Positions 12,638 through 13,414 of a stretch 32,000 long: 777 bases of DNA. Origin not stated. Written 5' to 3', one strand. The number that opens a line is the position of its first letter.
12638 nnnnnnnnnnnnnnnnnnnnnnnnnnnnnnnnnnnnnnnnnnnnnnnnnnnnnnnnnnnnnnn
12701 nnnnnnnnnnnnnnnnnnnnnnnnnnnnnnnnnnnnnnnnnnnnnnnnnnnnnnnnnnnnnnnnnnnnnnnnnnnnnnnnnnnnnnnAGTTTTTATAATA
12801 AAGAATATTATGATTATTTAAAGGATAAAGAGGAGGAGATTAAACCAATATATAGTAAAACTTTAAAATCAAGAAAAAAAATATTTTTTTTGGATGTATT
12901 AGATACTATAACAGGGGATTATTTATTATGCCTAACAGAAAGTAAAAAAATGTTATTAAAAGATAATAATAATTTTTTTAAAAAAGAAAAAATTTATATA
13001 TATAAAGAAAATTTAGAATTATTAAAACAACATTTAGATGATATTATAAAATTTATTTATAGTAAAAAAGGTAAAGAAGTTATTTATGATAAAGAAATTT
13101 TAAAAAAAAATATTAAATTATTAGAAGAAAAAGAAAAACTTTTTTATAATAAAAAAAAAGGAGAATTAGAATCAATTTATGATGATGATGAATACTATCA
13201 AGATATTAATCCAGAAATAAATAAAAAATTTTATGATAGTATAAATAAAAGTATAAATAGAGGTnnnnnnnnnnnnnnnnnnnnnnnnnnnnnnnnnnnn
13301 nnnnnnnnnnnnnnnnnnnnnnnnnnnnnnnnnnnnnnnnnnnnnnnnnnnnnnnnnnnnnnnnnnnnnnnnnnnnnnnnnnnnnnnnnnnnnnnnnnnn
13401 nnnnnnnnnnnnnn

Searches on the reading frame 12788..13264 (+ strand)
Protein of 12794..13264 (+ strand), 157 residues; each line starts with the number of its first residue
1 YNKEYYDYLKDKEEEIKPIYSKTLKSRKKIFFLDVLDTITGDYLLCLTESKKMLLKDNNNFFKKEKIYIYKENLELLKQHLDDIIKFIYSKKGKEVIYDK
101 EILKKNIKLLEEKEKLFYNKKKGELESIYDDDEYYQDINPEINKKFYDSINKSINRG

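Call 11: find_homologous_proteins(query=window:12794-13264:+, max_evalue=0.001)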
Query seq(157 aa): 320 candidates shared short words with the query, none scored E <= 0.001.

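Call 19: search_protein_representatives(protein=window:12788-13255:+)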
Query: 156 residues. Proteins with E-value up to 0.001 (for the whole library): 425; up to 1e-10: 26; up to 1e-30: 0. The best 150 are listed.
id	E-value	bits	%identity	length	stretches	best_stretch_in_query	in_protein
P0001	5.9e-16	75.1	42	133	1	15-107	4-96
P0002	1.6e-13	67.3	43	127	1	17-103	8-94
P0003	2.7e-13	66.5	42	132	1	6-102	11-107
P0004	1.1e-12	64.5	40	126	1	11-102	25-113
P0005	1.2e-12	64.4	38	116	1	5-103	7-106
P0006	1.3e-12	64.3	40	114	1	20-102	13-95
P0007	1.3e-12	64.3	40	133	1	12-102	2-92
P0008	1.8e-12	63.8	43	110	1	19-101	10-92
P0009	4.8e-12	62.5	44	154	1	13-102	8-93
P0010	5.4e-12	62.3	37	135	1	15-141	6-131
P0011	6.0e-12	62.1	39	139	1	13-133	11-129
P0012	6.7e-12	62.0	40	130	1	18-103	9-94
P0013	1.1e-11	61.3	40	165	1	19-104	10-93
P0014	1.2e-11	61.1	43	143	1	19-99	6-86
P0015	1.5e-11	60.8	35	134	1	17-137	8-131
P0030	2.5e-10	56.9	51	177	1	19-135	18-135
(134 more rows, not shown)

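Call 26: find_related_loci(query=A2, collection=genome_contigs, flank=4000)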
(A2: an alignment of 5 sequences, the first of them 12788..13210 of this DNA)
Query A2 (141 aa) in genome_contigs; peptide patterns used: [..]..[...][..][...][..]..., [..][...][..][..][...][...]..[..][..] (x = any residue, [..] = any of these).
600 stretches matched a pattern (row limit reached: there are more); 574 encode a relative of the query (tblastn E <= 1e-3); the best 80 are kept; 80 distinct loci.
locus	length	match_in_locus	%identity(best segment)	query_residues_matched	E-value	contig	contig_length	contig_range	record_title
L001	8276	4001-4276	49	9-103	5e-22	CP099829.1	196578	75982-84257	MAG: Candidatus Shikimatogenerans bostrichidophilus isolate BCAP chromosome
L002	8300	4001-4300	48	13-111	1e-19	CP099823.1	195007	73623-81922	MAG: Candidatus Shikimatogenerans bostrichidophilus isolate LCAV1 chromosome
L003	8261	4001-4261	40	17-103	3e-19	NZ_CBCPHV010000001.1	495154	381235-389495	Empedobacter brevis strain MIP2405 B isolate MIP2405 B 1, whole genome shotgun sequence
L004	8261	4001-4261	41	16-102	5e-19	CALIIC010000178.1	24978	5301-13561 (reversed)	MAG: uncultured Flavobacteriaceae bacterium isolate R3_Bin_Bin_9_sub_1 genome assembly, contig: c_000000560367, whole ge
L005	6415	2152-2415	47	15-102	5e-19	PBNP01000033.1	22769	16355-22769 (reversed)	MAG: Flavobacteriaceae bacterium isolate SP185 MHASMcontig_2204481, whole genome shotgun sequence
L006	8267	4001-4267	43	10-102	4e-19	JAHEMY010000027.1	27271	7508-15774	MAG: Flavobacteriaceae bacterium isolate Ww86 NODE_3001_length_27271_cov_4.197532, whole genome shotgun sequence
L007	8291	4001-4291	39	7-102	5e-19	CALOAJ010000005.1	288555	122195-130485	MAG: uncultured Flavobacteriaceae bacterium isolate HOU_bin.0086 genome assembly, contig: contig_25268, whole genome sho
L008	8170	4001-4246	41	21-102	7e-19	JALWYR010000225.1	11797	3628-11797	MAG: Flavobacteriales bacterium isolate T2_metabat1_scaf2bin.023 T2_NODE_6561_length_11797_cov_3.881748, whole genome sh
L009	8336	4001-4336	39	11-123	9e-19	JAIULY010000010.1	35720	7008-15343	MAG: Schleiferiaceae bacterium isolate PBR18_bin01 bin01.contig0009, whole genome shotgun sequence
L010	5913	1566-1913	38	17-134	1e-18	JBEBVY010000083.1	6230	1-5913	MAG: Moheibacter lacus isolate T2.bin.27 NODE_45632_length_6230_cov_64.364372, whole genome shotgun sequence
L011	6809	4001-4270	43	9-102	2e-18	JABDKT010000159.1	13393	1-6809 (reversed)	MAG: Flavobacteriaceae bacterium isolate SS_bin_56 k127_3346422, whole genome shotgun sequence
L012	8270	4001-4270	43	9-102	2e-18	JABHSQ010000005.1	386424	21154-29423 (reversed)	MAG: Flavobacteriaceae bacterium isolate SI039_bin41 k141_1548050, whole genome shotgun sequence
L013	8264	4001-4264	40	11-102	2e-18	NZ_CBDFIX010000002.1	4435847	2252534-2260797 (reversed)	MAG: Ulvibacterium sp. isolate 18236579-7ab4-40b4-89a9-c00f63bf9344 contig_2, whole genome shotgun sequence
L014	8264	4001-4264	42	11-102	2e-18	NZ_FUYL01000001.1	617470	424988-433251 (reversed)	Maribacter arcticus strain DSM 23546, whole genome shotgun sequence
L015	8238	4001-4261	46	18-102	2e-18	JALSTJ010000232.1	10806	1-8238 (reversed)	MAG: Flavobacteriales bacterium isolate 356-308_metabat2_scaf2bin.102 356-308_scaffold_4048_c1, whole genome shotgun seq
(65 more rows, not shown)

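Call 37: find_homologous_proteins(query=A3, max_evalue=1e-10)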
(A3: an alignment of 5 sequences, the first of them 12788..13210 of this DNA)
Query A3 (5 sequences) (141 aa, profile of the alignment): 7520 proteins with E <= 1e-10 among 8000 candidates; the best 120 are listed.
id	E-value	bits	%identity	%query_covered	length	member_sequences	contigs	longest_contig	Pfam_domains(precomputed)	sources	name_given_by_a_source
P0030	2.0e-62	228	49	59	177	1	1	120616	PF11680.15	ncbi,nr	ncbi:MAG: PUR family DNA/RNA-binding protein, partial [Candidatus Shikimatogenerans sp. JK-2022]|nr:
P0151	3.1e-53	198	51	65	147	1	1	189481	PF11680.15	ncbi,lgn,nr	ncbi:MAG: PUR family DNA/RNA-binding protein [Candidatus Shikimatogenerans bostrichidophilus]|nr:MAG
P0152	1.2e-46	177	48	68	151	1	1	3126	PF11680.15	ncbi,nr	ncbi:MAG: PUR family DNA/RNA-binding protein [Candidatus Shikimatogenerans sp. JK-2022]|nr:PUR famil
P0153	3.8e-46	175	46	78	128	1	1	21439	PF11680.15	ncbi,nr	ncbi:MAG: PUR family DNA/RNA-binding protein [Candidatus Shikimatogenerans sp. JK-2022]|nr:PUR famil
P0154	8.1e-46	174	49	67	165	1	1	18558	PF11680.15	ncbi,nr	ncbi:MAG: PUR family DNA/RNA-binding protein, partial [Candidatus Shikimatogenerans sp. JK-2022]|nr:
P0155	3.6e-45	172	54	58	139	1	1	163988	PF11680.15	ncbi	ncbi:MAG: PUR family DNA/RNA-binding protein, partial [Candidatus Shikimatogenerans bostrichidophilu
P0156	5.3e-45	171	51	65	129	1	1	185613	PF11680.15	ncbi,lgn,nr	ncbi:MAG: PUR family DNA/RNA-binding protein [Candidatus Shikimatogenerans bostrichidophilus]|nr:MAG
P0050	7.7e-45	171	45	52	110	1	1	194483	PF11680.15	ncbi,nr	ncbi:MAG: PUR family DNA/RNA-binding protein [Candidatus Shikimatogenerans bostrichidophilus]|nr:MAG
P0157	1.1e-44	170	46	67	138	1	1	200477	PF11680.15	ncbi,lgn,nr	ncbi:MAG: PUR family DNA/RNA-binding protein [Candidatus Shikimatogenerans bostrichidophilus]|nr:MAG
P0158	9.3e-40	154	46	82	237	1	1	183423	PF11680.15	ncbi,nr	ncbi:MAG: DUF3276 family protein [Candidatus Shikimatogenerans bostrichidophilus]|nr:MAG: DUF3276 fa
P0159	7.7e-39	151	50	58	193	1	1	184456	PF11680.15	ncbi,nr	ncbi:MAG: PUR family DNA/RNA-binding protein [Candidatus Shikimatogenerans bostrichidophilus]|nr:MAG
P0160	1.6e-37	147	43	53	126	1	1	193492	PF04845.20,PF11680.15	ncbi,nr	ncbi:MAG: PUR family DNA/RNA-binding protein [Candidatus Shikimatogenerans bostrichidophilus]|nr:MAG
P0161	4.3e-35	139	40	61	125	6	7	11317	PF11680.15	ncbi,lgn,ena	-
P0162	8.4e-35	138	38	70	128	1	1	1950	PF11680.15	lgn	-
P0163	1.4e-34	137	40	61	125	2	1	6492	PF11680.15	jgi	jgi:hypothetical protein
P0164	3.3e-34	136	47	57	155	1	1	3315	PF11680.15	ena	-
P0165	4.6e-34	136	36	72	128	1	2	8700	PF11680.15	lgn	-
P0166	5.0e-34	135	43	61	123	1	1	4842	PF11680.15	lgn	-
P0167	6.9e-34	135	44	58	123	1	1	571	PF11680.15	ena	-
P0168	7.4e-34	135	37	61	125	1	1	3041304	PF11680.15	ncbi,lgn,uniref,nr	ncbi:PUR family DNA/RNA-binding protein [Aureitalea marina]|uniref:DNA-binding protein n=1 Tax=Aurei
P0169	1.1e-33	134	38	61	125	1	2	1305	PF11680.15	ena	-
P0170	1.1e-33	134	41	61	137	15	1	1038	PF11680.15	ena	-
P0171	1.2e-33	134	46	59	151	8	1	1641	PF11680.15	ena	-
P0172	1.4e-33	134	38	61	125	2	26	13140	PF11680.15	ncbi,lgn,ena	-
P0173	1.5e-33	134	38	61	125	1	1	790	PF11680.15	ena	-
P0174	1.6e-33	134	39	67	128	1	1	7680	PF11680.15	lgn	-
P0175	1.6e-33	134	43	66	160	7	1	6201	PF11680.15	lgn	-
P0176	1.6e-33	134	44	60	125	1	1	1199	PF11680.15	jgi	jgi:hypothetical protein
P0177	1.6e-33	134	43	67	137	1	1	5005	PF11680.15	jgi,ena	-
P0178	1.9e-33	134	44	63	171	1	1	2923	PF11680.15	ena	-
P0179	2.0e-33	133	43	65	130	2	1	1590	PF11680.15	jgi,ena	-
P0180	2.0e-33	133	48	56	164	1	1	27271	PF11680.15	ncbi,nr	ncbi:MAG: DNA-binding protein [Flavobacteriaceae bacterium]|nr:DNA-binding protein [Flavobacteriacea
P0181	2.3e-33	133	41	61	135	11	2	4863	PF11680.15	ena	-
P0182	2.3e-33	133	41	61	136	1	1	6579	PF11680.15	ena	-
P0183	2.3e-33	133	42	72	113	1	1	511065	PF11680.15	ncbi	-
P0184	2.4e-33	133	40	61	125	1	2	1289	PF11680.15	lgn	-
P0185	2.5e-33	133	41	61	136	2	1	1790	PF11680.15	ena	-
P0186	2.8e-33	133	44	63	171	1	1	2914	PF11680.15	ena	-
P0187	2.8e-33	133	40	62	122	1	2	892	PF11680.15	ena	-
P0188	2.8e-33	133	40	61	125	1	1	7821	PF11680.15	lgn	-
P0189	3.3e-33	133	44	63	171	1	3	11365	PF11680.15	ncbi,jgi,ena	-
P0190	3.3e-33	133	36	86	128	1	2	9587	PF11680.15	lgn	-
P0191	3.4e-33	133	46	63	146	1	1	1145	PF11680.15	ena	-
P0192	3.4e-33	133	41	61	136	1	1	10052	PF11680.15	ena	-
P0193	3.5e-33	133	45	60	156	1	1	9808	PF11680.15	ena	-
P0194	3.6e-33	133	41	61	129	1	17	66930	PF11680.15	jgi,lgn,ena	jgi:hypothetical protein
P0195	3.7e-33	133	44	63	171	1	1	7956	PF11680.15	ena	-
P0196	3.7e-33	133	41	61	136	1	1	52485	PF11680.15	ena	-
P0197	3.8e-33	133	48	56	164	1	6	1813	PF11680.15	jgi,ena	-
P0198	3.8e-33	133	46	63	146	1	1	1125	PF11680.15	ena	-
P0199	3.9e-33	133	41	61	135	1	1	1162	PF11680.15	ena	-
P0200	4.1e-33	132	40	61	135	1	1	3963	PF11680.15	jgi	jgi:hypothetical protein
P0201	4.1e-33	132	36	86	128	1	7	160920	PF11680.15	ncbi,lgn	-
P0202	4.1e-33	132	40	58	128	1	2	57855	PF11680.15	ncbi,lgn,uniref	ncbi:PUR family DNA/RNA-binding protein [Paucihalobacter sp.]|uniref:PUR family DNA/RNA-binding prot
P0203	4.7e-33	132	44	63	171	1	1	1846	PF11680.15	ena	-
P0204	4.7e-33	132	43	61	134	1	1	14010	PF11680.15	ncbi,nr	ncbi:PUR family DNA/RNA-binding protein [bacterium AH-315-P13]|nr:PUR family DNA/RNA-binding protein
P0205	4.7e-33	132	41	65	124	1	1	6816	PF11680.15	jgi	jgi:hypothetical protein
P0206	4.8e-33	132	43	58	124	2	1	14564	PF11680.15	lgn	-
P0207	4.9e-33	132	43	58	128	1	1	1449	PF11680.15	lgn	-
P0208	5.0e-33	132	43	60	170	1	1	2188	PF11680.15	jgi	jgi:hypothetical protein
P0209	5.2e-33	132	41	58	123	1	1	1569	PF11680.15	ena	-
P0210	5.3e-33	132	36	89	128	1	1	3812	PF11680.15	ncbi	-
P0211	5.4e-33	132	43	61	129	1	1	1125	PF11680.15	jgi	-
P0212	5.4e-33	132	46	63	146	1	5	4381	PF11680.15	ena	-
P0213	5.5e-33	132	36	79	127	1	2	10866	PF11680.15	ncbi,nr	ncbi:MAG: PUR family DNA/RNA-binding protein [Flavobacteriaceae bacterium]|nr:PUR family DNA/RNA-bin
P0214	5.8e-33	132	38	89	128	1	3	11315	PF11680.15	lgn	-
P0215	6.1e-33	132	40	61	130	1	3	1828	PF11680.15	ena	-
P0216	6.1e-33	132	41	61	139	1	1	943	PF11680.15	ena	-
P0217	6.3e-33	132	44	63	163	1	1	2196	PF11680.15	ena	-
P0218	6.3e-33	132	41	66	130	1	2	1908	PF11680.15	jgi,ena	-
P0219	6.4e-33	132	41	61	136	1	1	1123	PF11680.15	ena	-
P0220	6.6e-33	132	41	61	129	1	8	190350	PF11680.15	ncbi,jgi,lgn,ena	jgi:hypothetical protein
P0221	6.6e-33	132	37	71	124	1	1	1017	PF11680.15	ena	-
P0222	6.7e-33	132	45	60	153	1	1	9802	PF11680.15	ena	-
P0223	6.8e-33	132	39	72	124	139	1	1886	PF11680.15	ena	-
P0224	7.4e-33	132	45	60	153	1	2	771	PF11680.15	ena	-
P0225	7.4e-33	132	48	56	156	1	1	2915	PF11680.15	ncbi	-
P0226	7.5e-33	132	40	58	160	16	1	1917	PF11680.15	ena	-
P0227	7.5e-33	132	40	61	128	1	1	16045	PF11680.15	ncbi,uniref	ncbi:PUR family DNA/RNA-binding protein [Paucihalobacter sp.]|uniref:PUR family DNA/RNA-binding prot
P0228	7.7e-33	132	44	63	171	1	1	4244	PF11680.15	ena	-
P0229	7.8e-33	132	41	61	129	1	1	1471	PF11680.15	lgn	-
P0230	8.1e-33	131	40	61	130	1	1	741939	PF11680.15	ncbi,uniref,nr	ncbi:PUR family DNA/RNA-binding protein [Ichthyenterobacterium sp. W332]|uniref:PUR family DNA/RNA-b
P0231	8.3e-33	131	40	58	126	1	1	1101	PF11680.15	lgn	-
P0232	8.3e-33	131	47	62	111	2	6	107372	PF11680.15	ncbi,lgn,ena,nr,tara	ncbi:MAG: DNA-binding protein [Flavobacteriaceae bacterium]|nr:DNA-binding protein [Flavobacteriacea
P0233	8.7e-33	131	41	61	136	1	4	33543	PF11680.15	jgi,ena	-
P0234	8.9e-33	131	40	66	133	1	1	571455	PF11680.15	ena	-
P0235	8.9e-33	131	44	63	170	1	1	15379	PF11680.15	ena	-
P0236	9.0e-33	131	36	86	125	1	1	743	PF11680.15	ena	-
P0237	9.0e-33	131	43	61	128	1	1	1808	PF11680.15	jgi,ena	jgi:hypothetical protein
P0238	9.3e-33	131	41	58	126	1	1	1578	PF11680.15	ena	-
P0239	9.4e-33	131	42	65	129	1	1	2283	PF11680.15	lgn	-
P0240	9.5e-33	131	39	65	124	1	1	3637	PF11680.15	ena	-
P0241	9.6e-33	131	42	61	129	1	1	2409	PF11680.15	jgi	jgi:hypothetical protein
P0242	9.7e-33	131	48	58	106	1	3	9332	PF11680.15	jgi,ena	-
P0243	9.9e-33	131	39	60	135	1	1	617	PF11680.15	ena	-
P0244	9.9e-33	131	41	61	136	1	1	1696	PF11680.15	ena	-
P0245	1.0e-32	131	48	58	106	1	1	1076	PF11680.15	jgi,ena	-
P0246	1.0e-32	131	41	61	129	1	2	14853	PF11680.15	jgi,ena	-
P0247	1.0e-32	131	42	59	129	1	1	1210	PF11680.15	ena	-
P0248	1.0e-32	131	38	88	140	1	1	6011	PF11680.15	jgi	-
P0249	1.1e-32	131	40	65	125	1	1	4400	PF11680.15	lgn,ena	-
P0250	1.1e-32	131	41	67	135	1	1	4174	PF11680.15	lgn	-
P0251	1.1e-32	131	42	59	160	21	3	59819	PF11680.15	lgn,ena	-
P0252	1.1e-32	131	39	65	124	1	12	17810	PF11680.15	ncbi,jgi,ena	-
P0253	1.1e-32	131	40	62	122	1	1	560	PF11680.15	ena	-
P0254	1.1e-32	131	48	56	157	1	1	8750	PF11680.15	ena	-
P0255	1.1e-32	131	44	63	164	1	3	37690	PF11680.15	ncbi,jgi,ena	-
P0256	1.1e-32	131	40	65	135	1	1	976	PF11680.15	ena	-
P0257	1.1e-32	131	40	58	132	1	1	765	PF11680.15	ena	-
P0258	1.1e-32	131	45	60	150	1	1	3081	PF11680.15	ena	-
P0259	1.1e-32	131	44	61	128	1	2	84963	PF11680.15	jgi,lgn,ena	jgi:hypothetical protein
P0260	1.2e-32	131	39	62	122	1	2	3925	PF11680.15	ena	-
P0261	1.2e-32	131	41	61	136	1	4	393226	PF11680.15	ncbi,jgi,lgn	jgi:hypothetical protein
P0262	1.2e-32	131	40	58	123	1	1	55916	PF11680.15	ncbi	ncbi:PUR family DNA/RNA-binding protein [Sinomicrobium sp.]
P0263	1.2e-32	131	47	56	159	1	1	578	PF11680.15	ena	-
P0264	1.2e-32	131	47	56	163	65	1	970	PF11680.15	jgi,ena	-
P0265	1.2e-32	131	40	65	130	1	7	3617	PF11680.15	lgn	-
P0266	1.2e-32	131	44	63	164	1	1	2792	PF11680.15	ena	-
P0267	1.2e-32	131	47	61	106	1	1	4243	PF11680.15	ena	-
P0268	1.2e-32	131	39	65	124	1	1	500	PF11680.15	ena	-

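Call 42: find_encoding_contigs(protein=P0154, flank=2500, max_places=3)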
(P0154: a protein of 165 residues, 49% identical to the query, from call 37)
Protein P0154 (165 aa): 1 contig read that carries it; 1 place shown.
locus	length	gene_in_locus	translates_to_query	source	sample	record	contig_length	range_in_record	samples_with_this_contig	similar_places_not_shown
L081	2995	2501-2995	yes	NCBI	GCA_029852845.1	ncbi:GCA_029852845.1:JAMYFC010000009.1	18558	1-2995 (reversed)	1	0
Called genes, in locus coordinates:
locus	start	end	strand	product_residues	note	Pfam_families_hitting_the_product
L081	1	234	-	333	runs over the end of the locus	PF00849:PseudoU_synth_2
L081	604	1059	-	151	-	PF01220:DHquinase_II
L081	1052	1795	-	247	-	PF01479:S4, PF00849:PseudoU_synth_2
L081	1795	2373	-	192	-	PF01029:NusB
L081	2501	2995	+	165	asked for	PF11680:DUF3276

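Call 43: find_encoding_contigs(protein=P0155, flank=2500, max_places=3)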
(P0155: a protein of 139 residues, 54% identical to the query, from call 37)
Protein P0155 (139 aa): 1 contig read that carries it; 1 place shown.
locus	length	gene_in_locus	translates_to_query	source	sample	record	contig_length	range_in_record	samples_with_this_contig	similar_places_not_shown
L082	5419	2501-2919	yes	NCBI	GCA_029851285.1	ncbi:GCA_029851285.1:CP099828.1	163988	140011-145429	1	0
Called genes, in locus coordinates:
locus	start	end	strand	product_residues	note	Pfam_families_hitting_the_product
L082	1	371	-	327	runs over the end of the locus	-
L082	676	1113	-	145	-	PF01220:DHquinase_II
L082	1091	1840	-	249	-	PF01479:S4, PF00849:PseudoU_synth_2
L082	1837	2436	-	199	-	PF01029:NusB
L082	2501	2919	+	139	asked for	PF11680:DUF3276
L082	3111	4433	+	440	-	PF00350:Dynamin_N (faint), PF01926:MMR_HSR1, PF02421:FeoB_N, PF03193:RsgA_GTPase (faint), PF08477:Roc (faint), PF00009:GTP_EFTU, PF02421:FeoB_N, PF01926:MMR_HSR1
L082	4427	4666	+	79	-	PF02403:Seryl_tRNA_N (weak)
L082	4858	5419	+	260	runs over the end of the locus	PF00587:tRNA-synt_2b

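Call 44: find_encoding_contigs(protein=P0030, flank=2500, max_places=3)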
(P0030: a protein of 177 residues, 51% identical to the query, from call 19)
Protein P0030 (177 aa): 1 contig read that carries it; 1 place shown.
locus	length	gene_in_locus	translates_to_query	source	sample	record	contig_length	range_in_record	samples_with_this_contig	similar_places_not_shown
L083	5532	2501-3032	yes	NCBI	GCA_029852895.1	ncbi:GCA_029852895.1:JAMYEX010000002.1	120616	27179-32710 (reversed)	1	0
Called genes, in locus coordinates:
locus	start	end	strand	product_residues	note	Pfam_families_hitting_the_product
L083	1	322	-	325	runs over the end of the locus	PF00849:PseudoU_synth_2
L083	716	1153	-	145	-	PF01220:DHquinase_II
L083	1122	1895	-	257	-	PF01479:S4, PF00849:PseudoU_synth_2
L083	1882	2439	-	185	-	PF01029:NusB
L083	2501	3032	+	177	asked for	PF11680:DUF3276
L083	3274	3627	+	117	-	PF00350:Dynamin_N (faint), PF01926:MMR_HSR1, PF02421:FeoB_N (weak), PF04548:AIG1 (weak)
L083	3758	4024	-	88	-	-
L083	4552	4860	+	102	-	-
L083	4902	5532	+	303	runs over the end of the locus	PF00587:tRNA-synt_2b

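Call 45: find_encoding_contigs(protein=P0158, flank=2500, max_places=3)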
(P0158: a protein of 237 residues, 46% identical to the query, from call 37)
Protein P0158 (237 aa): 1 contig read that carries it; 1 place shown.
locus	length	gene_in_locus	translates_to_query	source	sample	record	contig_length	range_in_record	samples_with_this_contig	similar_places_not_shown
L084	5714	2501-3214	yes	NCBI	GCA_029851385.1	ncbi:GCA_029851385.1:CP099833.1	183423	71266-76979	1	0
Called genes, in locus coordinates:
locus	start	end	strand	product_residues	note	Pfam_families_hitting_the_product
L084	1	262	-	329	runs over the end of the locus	PF00849:PseudoU_synth_2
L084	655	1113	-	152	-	PF01220:DHquinase_II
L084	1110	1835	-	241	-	PF00849:PseudoU_synth_2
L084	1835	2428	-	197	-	PF01029:NusB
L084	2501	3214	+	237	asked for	PF11680:DUF3276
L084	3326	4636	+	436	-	PF00071:Ras (faint), PF00350:Dynamin_N (faint), PF01926:MMR_HSR1, PF02421:FeoB_N, PF00009:GTP_EFTU, PF02421:FeoB_N, PF01926:MMR_HSR1, PF14714:KH_dom-like, +3 more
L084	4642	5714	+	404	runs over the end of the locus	PF00587:tRNA-synt_2b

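Call 50: search_solved_structures(query=A3, max_evalue=1, show_alignments=2)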
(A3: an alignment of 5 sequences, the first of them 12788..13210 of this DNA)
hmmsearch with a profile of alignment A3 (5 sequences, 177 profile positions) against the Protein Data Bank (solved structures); distinct sequences matched with E-value up to 1: 8.
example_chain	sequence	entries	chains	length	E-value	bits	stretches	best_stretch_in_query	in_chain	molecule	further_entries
3nm7_A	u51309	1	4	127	6.8e-13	51.8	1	22-95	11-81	Uncharacterized protein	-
3n8b_A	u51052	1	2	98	1.1e-12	51.1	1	22-95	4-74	Uncharacterized protein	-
8chu_A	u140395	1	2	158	0.0013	21.6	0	21-53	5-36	Transcriptional activator protein Pur-alpha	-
8cht_A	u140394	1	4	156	0.0015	21.4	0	21-53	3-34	Transcriptional activator protein Pur-alpha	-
8chv_A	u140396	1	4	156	0.0022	20.9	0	21-53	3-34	Transcriptional activator protein Pur-alpha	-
5fgp_A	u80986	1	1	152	0.0037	20.1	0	22-47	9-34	CG1507-PB, isoform B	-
3k44_A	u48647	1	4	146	0.0039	20.1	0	22-47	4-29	Purine-rich binding protein-alpha, isoform B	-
4h1x_A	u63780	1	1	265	0.31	13.9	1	83-116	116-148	Phosphate-binding protein pstS 2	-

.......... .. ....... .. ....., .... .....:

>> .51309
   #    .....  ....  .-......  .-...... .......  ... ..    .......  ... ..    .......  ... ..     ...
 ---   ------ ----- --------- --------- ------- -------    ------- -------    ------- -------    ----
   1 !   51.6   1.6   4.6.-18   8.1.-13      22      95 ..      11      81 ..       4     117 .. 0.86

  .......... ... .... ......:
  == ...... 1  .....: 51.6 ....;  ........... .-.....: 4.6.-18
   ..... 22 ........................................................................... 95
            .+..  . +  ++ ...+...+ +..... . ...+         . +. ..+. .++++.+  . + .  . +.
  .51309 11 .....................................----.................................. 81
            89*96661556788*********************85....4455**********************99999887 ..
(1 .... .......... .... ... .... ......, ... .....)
